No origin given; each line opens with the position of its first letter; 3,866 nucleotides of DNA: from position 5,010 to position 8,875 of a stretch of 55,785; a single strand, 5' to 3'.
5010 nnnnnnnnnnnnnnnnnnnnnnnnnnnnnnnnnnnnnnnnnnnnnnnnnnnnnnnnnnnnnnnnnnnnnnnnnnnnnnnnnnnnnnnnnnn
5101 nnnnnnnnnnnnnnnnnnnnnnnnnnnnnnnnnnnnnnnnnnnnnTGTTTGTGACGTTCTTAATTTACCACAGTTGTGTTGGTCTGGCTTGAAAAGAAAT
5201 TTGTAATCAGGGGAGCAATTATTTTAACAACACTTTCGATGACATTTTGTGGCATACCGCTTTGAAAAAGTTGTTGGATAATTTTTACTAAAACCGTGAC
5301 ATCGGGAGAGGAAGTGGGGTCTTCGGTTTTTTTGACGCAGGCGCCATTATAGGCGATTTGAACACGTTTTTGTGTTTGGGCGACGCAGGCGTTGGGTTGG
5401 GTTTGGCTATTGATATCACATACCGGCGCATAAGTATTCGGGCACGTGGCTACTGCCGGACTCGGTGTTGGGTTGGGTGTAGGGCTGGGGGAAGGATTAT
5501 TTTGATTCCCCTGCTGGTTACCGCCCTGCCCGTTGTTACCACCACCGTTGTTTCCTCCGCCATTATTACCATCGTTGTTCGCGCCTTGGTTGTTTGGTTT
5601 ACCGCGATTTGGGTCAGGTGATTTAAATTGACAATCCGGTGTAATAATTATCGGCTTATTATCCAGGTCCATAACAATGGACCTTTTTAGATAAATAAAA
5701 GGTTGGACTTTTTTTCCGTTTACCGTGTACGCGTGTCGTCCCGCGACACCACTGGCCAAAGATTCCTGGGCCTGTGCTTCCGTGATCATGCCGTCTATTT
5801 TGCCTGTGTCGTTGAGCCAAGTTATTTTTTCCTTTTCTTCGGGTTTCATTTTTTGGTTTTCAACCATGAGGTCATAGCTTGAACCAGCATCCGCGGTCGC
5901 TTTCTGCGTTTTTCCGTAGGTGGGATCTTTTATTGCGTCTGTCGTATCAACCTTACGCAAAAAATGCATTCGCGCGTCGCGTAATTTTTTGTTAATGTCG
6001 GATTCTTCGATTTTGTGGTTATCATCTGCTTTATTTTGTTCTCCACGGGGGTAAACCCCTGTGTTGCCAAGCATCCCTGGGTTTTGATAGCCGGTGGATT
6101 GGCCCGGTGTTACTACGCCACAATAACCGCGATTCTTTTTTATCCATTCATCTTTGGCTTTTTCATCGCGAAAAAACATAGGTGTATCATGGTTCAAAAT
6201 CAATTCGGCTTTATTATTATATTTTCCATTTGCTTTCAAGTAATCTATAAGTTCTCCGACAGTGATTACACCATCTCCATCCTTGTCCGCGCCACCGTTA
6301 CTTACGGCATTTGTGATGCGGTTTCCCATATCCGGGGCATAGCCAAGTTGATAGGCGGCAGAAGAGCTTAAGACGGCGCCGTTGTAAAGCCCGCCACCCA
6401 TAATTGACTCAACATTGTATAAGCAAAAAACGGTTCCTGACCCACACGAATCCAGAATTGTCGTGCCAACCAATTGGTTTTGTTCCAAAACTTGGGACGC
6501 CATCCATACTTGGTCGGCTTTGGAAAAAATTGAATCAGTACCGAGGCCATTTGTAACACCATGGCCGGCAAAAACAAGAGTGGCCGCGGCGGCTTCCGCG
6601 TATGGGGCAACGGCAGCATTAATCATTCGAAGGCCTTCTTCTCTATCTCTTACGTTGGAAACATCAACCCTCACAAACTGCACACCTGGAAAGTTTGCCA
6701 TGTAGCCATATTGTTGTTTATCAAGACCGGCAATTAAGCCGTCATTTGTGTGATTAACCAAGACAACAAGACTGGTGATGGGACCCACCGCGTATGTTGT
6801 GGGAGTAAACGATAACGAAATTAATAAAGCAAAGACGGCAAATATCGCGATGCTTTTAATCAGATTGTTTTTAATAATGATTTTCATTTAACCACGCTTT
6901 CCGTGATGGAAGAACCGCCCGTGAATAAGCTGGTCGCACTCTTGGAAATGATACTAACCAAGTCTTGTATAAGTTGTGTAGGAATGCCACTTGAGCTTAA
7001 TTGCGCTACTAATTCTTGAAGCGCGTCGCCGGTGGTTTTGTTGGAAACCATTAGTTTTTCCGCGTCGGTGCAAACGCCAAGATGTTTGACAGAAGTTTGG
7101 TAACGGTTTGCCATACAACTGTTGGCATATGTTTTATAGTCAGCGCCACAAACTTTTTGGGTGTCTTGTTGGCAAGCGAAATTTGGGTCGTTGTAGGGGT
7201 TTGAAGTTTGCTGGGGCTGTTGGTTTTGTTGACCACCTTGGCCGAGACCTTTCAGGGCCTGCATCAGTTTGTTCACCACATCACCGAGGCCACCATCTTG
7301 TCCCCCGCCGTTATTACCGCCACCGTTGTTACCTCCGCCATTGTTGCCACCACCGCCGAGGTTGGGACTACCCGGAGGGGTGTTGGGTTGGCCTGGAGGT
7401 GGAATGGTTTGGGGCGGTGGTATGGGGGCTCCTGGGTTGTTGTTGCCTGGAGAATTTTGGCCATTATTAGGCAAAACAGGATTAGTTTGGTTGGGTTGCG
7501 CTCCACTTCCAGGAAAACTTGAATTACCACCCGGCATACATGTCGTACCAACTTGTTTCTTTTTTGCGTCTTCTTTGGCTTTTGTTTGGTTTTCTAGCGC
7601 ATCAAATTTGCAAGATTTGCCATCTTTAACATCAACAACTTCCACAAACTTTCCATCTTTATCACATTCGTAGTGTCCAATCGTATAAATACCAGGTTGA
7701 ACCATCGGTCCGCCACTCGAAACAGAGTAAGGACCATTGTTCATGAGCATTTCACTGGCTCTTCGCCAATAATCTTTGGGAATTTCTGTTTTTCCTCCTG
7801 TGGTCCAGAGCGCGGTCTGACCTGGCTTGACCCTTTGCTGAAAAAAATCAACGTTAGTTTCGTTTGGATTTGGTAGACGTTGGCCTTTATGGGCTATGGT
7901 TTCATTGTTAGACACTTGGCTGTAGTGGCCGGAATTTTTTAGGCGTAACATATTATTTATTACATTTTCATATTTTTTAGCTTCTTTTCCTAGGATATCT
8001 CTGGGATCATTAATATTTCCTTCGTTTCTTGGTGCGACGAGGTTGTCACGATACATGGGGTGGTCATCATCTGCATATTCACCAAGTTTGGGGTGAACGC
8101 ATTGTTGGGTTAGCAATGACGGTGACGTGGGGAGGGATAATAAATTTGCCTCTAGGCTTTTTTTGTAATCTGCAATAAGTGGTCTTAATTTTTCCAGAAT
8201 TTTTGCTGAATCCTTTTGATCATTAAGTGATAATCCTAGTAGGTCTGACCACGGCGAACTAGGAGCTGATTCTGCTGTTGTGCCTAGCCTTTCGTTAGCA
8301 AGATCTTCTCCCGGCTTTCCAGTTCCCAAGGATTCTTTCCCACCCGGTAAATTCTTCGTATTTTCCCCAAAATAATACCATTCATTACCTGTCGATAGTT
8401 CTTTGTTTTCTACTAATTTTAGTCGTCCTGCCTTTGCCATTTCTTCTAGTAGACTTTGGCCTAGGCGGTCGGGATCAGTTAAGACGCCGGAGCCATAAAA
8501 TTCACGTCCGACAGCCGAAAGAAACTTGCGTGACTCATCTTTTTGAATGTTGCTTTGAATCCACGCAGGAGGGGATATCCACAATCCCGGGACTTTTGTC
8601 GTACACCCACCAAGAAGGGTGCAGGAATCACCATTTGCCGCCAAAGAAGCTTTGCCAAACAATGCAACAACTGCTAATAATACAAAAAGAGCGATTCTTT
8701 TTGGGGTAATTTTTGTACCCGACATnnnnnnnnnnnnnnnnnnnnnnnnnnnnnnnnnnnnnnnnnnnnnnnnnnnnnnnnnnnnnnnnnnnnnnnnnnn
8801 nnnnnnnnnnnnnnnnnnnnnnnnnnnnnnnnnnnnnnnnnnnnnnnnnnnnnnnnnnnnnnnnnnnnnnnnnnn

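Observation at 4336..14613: Internally duplicated operon of paralogous secreted proteins: candidate undescribed cell-surface / host-interaction system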

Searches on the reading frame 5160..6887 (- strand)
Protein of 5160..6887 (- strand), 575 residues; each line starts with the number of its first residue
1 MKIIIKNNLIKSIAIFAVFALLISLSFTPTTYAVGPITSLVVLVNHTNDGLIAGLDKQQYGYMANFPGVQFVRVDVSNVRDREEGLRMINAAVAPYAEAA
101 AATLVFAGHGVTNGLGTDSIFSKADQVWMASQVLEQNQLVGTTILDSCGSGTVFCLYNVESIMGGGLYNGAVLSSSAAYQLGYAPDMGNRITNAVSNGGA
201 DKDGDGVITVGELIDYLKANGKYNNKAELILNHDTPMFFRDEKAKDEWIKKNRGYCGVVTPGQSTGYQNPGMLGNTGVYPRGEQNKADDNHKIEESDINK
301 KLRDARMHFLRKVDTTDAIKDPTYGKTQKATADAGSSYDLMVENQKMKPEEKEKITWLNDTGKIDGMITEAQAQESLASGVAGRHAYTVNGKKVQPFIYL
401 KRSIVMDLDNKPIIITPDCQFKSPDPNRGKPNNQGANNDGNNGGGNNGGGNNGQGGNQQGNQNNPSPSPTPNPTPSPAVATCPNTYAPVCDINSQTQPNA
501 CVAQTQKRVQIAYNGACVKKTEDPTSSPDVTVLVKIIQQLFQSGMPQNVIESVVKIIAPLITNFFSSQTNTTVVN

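Call 4: search_protein_families(library=pfam, proteins=[window:5160-6887:-], max_evalue=1)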
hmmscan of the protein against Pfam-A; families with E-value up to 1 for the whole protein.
window:5160-6887:- (575 aa): 5 families
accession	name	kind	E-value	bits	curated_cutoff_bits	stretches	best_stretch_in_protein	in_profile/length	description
PF00050.26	Kazal_1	-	0.00033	21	21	1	481-517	8-49/49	Kazal-type serine protease inhibitor domain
PF00036.39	EF-hand_1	-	0.0023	17.8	25.4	1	200-219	9-28/29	EF hand domain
PF13405.12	EF-hand_6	-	0.0052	16.9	25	1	201-221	10-30/30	EF-hand domain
PF07648.20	Kazal_2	-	0.0068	16.9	22.8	1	481-517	5-48/48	Kazal-type serine protease inhibitor domain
PF13202.12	EF-hand_5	-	0.058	13.3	25.9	1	200-214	8-22/25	EF hand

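Call 9: search_protein_families(library=ncbifam, proteins=[window:5160-6887:-], max_evalue=0.1)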
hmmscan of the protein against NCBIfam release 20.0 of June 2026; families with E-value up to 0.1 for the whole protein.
window:5160-6887:- (575 aa): 1 family
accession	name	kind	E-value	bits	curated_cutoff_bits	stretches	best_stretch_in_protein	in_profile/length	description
NF058656.1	NEAT_IsdX2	exception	0.089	10.9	1400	0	427-463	483-519/912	NEAT domain-containing hemophore IsdX2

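Call 63: predict_structure(alignment_id=A5)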
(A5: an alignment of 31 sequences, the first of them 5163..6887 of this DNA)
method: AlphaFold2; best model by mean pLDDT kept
length: 575 residues; sequences in the alignment: 31
mean_pLDDT: 70.2   pTM: 0.48
mean pLDDT of the five models: 70.2, 69.9, 68.8, 67.8, 66.1
residues with pLDDT >= 90: 107; 70-90: 232; 50-70: 106; < 50: 130
segments of 3 or more residues with pLDDT < 50: 1-3, 27-35, 50-52, 110-118, 148-167, 176-188, 429-477, 521-527, 566-575
pLDDT, mean of each block of 10 residues (from residue 1): 60 84 59 52 65 55 74 83 92 88 73 42 81 85 64 35 49 48 40 67 86 83 61 72 76 85 85 87 72 91 91 73 70 86 87 83 65 91 81 91 82 87 74 41 36 35 40 48 91 93 93 87 47 67 74 71 51 31
secondary structure, 60 per line:
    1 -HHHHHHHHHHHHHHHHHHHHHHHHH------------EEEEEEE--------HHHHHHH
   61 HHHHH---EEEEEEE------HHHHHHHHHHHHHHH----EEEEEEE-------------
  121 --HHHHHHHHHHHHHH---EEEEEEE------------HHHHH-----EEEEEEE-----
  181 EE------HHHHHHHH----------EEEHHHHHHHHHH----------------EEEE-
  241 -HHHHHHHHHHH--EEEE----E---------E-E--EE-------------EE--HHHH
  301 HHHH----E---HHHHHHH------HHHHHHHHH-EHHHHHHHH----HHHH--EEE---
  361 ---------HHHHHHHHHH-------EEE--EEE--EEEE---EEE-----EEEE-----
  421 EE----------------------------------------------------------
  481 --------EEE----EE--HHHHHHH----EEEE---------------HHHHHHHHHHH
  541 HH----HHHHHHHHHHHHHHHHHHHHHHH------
elements in order: H2-26 E39-45 H54-65 E69-75 H82-96 E101-107 H123-136 E140-146 H159-163 E169-175 H189-196 E207-209 H210-219 E236-239 H242-252 E255-258 H297-304 H313-319 H326-334 H337-344 H349-352 E355-357 H370-379 E387-389 E392-394 E397-400 E404-406 E412-415 E489-491 H500-506 E511-514 H530-542 H547-569

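Call 66: fold_search(model_id=the predicted structure, library=pdb)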
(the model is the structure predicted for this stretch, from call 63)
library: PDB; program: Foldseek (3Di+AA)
matches with E <= 10: 1520; with E <= 0.001: 0
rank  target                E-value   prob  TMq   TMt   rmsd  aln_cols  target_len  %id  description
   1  4bl5_B                4.9e-03  0.95  0.13  0.22   8.2       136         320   12  Crystal structure of human GDP-L-fucose synthase with bound NADP and product GDP-L-fucose (released 2014-05-21)
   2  4tl6_A                4.9e-03  0.94  0.14  0.29   8.3       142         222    9  Crystal structure of N-terminal domain of KaiC (released 2015-07-01)
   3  4tld_A                8.3e-03  0.93  0.14  0.30   8.2       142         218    9  Crystal structure of N-terminal C1 domain of KaiC (released 2015-07-01)
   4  4bl5_C                8.3e-03  0.93  0.14  0.22   8.1       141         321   12  Crystal structure of human GDP-L-fucose synthase with bound NADP and product GDP-L-fucose (released 2014-05-21)
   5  4tld_B                9.3e-03  0.92  0.15  0.31   7.9       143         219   10  Crystal structure of N-terminal C1 domain of KaiC (released 2015-07-01)
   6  4tl6_C                9.8e-03  0.90  0.14  0.29   8.4       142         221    9  Crystal structure of N-terminal domain of KaiC (released 2015-07-01)
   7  4tlc_B                1.1e-02  0.91  0.15  0.31   7.2       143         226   12  Crystal structure of N-terminal C1 domain of KaiC (released 2015-07-01)
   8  4tlb_C                1.1e-02  0.87  0.14  0.28   7.4       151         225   11  Crystal structure of N-terminal C1 domain of KaiC (released 2015-07-01)
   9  9hi5_D                1.4e-02  0.91  0.14  0.33   6.8       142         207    9  Structure of scaffold FI6-focused design_02 (released 2025-12-03)
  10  4tla_B                1.4e-02  0.90  0.15  0.31   8.0       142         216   10  Crystal structure of N-terminal C1 domain of KaiC (released 2015-07-01)
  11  4tld_D                1.6e-02  0.85  0.14  0.29   8.4       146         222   12  Crystal structure of N-terminal C1 domain of KaiC (released 2015-07-01)
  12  6lk2_A                1.7e-02  0.90  0.16  0.25  11.7       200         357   14  Crystal structure of Providencia alcalifaciens 3-dehydroquinate synthase (DHQS) in complex with Mg2+, NAD and chloroge (released 2020-07-29)
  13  7dy1_C                1.7e-02  0.84  0.14  0.17   7.1       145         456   12  Crystal Structure of Cyanobacterial Circadian Clock Protein KaiC (released 2022-05-18)
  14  7v3x_K                1.7e-02  0.80  0.15  0.17   7.3       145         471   10  Crystal Structure of Cyanobacterial Circadian Clock Protein KaiC (released 2022-04-27)
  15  4tl9_B                1.8e-02  0.84  0.14  0.29   8.3       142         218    9  Crystal structure of N-terminal C1 domain of KaiC (released 2015-07-01)
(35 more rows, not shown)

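Call 73: search_protein_families(library=phrogs, proteins=[window:5160-6887:-], max_evalue=0.01)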
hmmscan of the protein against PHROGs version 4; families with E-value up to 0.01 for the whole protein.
window:5160-6887:- (575 aa): 0 families

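Call 74: search_protein_families(library=padloc, proteins=[window:5160-6887:-], max_evalue=0.01)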
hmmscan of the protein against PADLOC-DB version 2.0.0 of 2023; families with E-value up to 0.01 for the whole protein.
window:5160-6887:- (575 aa): 0 families

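Call 83: fold_search(model_id=the predicted structure, library=viral)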
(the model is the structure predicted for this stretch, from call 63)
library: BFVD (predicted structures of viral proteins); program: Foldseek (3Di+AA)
matches with E <= 10: 662; with E <= 0.001: 0
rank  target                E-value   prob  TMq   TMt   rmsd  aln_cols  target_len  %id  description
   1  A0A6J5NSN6            9.2e-03  0.98  0.13  0.12   6.9       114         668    8  Lysozyme [uncultured Caudovirales phage]
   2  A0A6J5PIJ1            1.2e-02  0.91  0.15  0.19  10.2       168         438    8  SGNH_hydrolase domain containing protein [uncultured Caudovirales phage]
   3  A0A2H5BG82            1.5e-02  0.80  0.15  0.12  10.4       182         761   13  (no name in the UniProt tables at hand)
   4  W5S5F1                1.9e-02  0.93  0.16  0.32   6.0       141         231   13  NAD-dependent epimerase/dehydratase [Pithovirus sibericum]
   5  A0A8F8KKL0            2.0e-02  0.66  0.18  0.24  14.9       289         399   11  Clostripain-related C11 protease [Clandestinovirus]
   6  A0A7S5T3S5            2.3e-02  0.38  0.16  0.17  20.3       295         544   10  (no name in the UniProt tables at hand)
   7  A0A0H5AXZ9            2.6e-02  0.51  0.17  0.10  18.0       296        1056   11  Putative SGNH hydrolase-type esterase domain protein [Pseudomonas phage KPP21]
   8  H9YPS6                2.8e-02  0.54  0.14  0.34   9.9       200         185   10  (no name in the UniProt tables at hand)
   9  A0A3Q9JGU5            3.0e-02  0.80  0.15  0.40   6.4       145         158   10  (no name in the UniProt tables at hand)
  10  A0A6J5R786            3.5e-02  0.77  0.15  0.31   6.9       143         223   10  AAA domain containing protein (Fragment) [uncultured Caudovirales phage]
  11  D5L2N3                3.5e-02  0.72  0.14  0.40   6.0       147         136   14  Nucleotidyl transferase [uncultured virus]
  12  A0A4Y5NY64            4.2e-02  0.69  0.14  0.20   6.6       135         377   10  (no name in the UniProt tables at hand)
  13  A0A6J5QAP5            4.2e-02  0.60  0.14  0.19   9.7       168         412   11  DnaB Replicative DNA helicase [uncultured Caudovirales phage]
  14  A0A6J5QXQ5            4.5e-02  0.72  0.15  0.24   7.7       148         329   11  AAA domain containing protein [uncultured Caudovirales phage]
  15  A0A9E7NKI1            4.5e-02  0.66  0.17  0.18  10.2       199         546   10  (no name in the UniProt tables at hand)
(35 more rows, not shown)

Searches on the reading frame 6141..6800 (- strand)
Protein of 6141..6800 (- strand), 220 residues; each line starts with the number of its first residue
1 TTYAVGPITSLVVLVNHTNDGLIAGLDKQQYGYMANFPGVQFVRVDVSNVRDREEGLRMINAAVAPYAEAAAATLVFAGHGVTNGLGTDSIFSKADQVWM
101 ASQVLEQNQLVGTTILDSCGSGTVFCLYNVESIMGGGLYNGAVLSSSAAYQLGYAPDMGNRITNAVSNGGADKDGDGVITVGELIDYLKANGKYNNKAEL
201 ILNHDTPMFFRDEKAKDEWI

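Call 50: search_solved_structures(query=A4, max_evalue=10, show_alignments=2)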
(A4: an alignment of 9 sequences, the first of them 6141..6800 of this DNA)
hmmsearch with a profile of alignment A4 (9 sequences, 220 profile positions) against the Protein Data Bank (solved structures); distinct sequences matched with E-value up to 10: 479 (the best 60 are shown).
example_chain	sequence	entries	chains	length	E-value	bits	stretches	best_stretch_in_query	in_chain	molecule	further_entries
4zcu_A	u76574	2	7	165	2e-09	40.8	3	156-201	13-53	Calcium-binding mitochondrial carrier protein SCaMC-1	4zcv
4n5x_A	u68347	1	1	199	3.8e-09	39.9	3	155-201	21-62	Calcium-binding mitochondrial carrier protein SCaMC-1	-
2m7n_A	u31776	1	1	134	2e-08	37.6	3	159-185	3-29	Calcium-binding protein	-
1jfj_A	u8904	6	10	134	2.5e-08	37.3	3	159-185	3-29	CALCIUM-BINDING PROTEIN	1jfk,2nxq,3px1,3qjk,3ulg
3ox5_A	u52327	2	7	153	1.2e-07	35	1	157-184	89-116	Calcium-binding protein 1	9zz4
2lan_A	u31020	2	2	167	1.8e-07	34.5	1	157-184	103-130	Calcium-binding protein 1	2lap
7ukh_I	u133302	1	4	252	2.1e-07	34.2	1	154-185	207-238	Isoform 2 of Kv channel-interacting protein 2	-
3ox6_A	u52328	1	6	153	2.1e-07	34.2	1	157-183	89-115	Calcium-binding protein 1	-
7w6s_A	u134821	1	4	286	2.8e-07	33.8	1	154-185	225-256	Kv channel-interacting protein 2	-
4il1_A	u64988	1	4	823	6.3e-07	32.6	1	156-194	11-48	Calmodulin, Calcineurin subunit B type 1, Serine/threonine-protein phosphatase 2B catalyti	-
8aht_A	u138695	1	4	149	7.9e-07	32.3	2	155-194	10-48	Calmodulin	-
1k9u_A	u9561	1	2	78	1.2e-06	31.7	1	156-188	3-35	Polcalcin Phl p 7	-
2lvi_A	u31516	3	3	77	1.7e-06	31.3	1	157-188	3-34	Polcalcin Phl p 7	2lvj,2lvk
3dd4_A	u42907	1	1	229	1.7e-06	31.2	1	155-185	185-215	Kv channel-interacting protein 4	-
2jnx_A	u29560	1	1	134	1.9e-06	31.1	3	162-190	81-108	Calcium binding protein 2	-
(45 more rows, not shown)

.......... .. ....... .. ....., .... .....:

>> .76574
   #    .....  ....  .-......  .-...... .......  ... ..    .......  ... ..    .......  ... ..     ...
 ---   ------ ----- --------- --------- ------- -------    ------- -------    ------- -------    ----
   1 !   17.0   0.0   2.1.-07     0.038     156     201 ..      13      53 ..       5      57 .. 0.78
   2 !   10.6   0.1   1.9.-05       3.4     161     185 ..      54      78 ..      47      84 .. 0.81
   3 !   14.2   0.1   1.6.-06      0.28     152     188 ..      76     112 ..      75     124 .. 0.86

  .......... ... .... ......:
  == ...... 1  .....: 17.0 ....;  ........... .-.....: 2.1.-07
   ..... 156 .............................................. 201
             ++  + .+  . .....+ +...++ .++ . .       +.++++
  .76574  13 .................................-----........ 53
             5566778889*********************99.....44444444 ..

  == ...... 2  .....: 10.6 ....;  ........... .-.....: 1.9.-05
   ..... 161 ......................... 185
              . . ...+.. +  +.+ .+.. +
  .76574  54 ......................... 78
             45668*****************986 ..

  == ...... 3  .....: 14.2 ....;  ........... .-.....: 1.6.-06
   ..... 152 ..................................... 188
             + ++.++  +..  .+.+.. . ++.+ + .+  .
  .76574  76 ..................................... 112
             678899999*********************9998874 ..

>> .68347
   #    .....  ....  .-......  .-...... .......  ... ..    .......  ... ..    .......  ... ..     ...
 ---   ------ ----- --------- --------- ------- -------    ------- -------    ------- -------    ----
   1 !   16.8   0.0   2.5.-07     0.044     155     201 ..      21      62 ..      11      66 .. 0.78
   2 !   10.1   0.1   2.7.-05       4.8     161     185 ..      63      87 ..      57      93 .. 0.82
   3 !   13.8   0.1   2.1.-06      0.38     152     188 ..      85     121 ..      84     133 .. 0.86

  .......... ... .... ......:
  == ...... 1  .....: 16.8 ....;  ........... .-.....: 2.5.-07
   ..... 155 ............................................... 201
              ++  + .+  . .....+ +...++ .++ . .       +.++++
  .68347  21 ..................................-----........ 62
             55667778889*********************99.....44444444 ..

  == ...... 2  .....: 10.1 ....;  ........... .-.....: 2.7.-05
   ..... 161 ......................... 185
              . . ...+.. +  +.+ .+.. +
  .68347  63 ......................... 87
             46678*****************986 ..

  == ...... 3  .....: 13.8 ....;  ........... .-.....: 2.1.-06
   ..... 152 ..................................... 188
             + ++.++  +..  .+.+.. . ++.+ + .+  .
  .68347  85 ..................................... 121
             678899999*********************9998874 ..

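Call 51: search_protein_families(library=pfam, alignment_id=A4, max_evalue=10)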
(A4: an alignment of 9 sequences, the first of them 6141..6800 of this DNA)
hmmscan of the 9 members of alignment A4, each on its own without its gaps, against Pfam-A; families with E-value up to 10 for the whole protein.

A. member 1, window:6141-6800:- (220 aa): 3 families
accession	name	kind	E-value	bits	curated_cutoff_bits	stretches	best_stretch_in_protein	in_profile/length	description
PF00036.39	EF-hand_1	-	0.00065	19.5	25.4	1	171-190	9-28/29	EF hand domain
PF13405.12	EF-hand_6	-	0.0018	18.3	25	1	172-192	10-30/30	EF-hand domain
PF13202.12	EF-hand_5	-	0.047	13.6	25.9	1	171-185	8-22/25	EF hand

B. families by the number of members that match (of 9 scanned): 6 families
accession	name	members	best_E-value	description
PF13405.12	EF-hand_6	8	0.0018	EF-hand domain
PF00036.39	EF-hand_1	6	0.00057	EF hand domain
PF13202.12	EF-hand_5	5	0.0013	EF hand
PF17162.9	DUF5118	1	0.012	Domain of unknown function (DUF5118)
PF23083.1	FF_RHG35_4th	1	0.26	Rho GTPase-activating protein 35-like, FF domain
PF08306.17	Glyco_hydro_98M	1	0.32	Glycosyl hydrolase family 98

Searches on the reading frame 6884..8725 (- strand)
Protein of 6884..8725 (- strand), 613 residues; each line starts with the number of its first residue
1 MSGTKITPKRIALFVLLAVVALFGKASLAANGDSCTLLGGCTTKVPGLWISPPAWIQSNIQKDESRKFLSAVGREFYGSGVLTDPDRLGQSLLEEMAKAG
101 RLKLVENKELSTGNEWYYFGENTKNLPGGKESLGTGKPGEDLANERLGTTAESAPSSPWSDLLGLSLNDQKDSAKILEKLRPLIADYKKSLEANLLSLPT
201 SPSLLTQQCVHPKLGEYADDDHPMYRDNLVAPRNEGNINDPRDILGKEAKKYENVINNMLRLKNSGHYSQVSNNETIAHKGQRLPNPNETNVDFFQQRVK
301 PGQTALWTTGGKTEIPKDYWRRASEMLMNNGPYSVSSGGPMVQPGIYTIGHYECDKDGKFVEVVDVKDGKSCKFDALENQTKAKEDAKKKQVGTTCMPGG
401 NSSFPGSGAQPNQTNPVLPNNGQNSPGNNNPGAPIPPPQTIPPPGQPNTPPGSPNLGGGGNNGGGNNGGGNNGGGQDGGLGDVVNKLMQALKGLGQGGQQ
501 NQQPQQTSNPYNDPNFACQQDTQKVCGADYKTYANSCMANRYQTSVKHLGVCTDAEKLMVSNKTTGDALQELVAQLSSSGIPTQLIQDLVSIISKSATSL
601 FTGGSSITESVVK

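Call 4: search_protein_families(library=pfam, proteins=[window:6884-8725:-], max_evalue=1)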
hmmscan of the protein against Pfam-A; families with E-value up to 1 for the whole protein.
window:6884-8725:- (613 aa): 2 families
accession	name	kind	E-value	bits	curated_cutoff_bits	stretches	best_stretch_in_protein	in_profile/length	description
PF00050.26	Kazal_1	-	2e-05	24.9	21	1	512-538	7-29/49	Kazal-type serine protease inhibitor domain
PF07648.20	Kazal_2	-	0.00036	21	22.8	1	515-552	3-48/48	Kazal-type serine protease inhibitor domain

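Call 9: search_protein_families(library=ncbifam, proteins=[window:6884-8725:-], max_evalue=0.1)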
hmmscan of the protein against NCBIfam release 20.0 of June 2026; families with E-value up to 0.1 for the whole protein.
window:6884-8725:- (613 aa): 0 families

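Call 73: search_protein_families(library=phrogs, proteins=[window:6884-8725:-], max_evalue=0.01)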
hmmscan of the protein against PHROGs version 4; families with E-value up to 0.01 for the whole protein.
window:6884-8725:- (613 aa): 0 families

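Call 74: search_protein_families(library=padloc, proteins=[window:6884-8725:-], max_evalue=0.01)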
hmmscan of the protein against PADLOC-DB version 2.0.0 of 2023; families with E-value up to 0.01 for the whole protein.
window:6884-8725:- (613 aa): 0 families
